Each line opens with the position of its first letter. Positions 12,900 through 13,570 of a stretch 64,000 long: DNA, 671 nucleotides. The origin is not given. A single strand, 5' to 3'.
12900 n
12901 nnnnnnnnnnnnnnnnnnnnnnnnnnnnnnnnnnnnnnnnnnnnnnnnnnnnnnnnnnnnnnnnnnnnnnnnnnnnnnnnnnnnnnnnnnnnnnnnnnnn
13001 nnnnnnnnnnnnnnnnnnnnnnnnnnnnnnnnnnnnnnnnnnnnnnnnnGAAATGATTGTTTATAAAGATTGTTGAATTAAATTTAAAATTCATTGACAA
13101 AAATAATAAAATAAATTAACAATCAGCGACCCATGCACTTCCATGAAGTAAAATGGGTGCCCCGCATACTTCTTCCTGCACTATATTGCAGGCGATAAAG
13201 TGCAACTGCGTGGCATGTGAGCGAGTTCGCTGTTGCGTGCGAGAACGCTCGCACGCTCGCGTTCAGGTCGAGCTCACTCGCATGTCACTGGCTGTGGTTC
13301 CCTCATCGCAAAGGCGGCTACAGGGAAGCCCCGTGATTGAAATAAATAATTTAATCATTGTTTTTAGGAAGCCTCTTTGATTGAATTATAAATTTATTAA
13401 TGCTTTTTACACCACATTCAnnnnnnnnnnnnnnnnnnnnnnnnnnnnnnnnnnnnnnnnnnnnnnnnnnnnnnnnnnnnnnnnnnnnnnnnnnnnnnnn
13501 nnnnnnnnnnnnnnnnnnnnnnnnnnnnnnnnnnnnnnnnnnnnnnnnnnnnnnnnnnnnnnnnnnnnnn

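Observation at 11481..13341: Hel308-like helicase missing its entire N-terminal RecA1 (Walker A/B) domain, with a long repeat copy where the 5' part of the gene should be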

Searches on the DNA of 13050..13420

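Call 9: search_rna_families(source=window, start=13050, end=13420, threshold=evalue, max_evalue=10, show_alignments=2)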
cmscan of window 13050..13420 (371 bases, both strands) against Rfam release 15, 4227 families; matches with E-value up to 10: 4.
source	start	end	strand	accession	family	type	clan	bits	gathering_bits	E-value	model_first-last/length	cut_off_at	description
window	13214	13284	+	RF03832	mir-H4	Gene; miRNA;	-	19.9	90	1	1-76/76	no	mir-H4 microRNA precursor family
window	13210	13288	-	RF03832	mir-H4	Gene; miRNA;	-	18.4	90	2.2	1-76/76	no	mir-H4 microRNA precursor family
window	13368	13405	-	RF01615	ceN111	Gene; snRNA; snoRNA; CD-box;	-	16.3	43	3.8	1-70/70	no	Nematode snoRNA ceN111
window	13318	13375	-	RF02147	MEG8_3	Gene; lncRNA;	-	9.1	40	8.9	1-66/66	no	Maternally expressed 8 exon 3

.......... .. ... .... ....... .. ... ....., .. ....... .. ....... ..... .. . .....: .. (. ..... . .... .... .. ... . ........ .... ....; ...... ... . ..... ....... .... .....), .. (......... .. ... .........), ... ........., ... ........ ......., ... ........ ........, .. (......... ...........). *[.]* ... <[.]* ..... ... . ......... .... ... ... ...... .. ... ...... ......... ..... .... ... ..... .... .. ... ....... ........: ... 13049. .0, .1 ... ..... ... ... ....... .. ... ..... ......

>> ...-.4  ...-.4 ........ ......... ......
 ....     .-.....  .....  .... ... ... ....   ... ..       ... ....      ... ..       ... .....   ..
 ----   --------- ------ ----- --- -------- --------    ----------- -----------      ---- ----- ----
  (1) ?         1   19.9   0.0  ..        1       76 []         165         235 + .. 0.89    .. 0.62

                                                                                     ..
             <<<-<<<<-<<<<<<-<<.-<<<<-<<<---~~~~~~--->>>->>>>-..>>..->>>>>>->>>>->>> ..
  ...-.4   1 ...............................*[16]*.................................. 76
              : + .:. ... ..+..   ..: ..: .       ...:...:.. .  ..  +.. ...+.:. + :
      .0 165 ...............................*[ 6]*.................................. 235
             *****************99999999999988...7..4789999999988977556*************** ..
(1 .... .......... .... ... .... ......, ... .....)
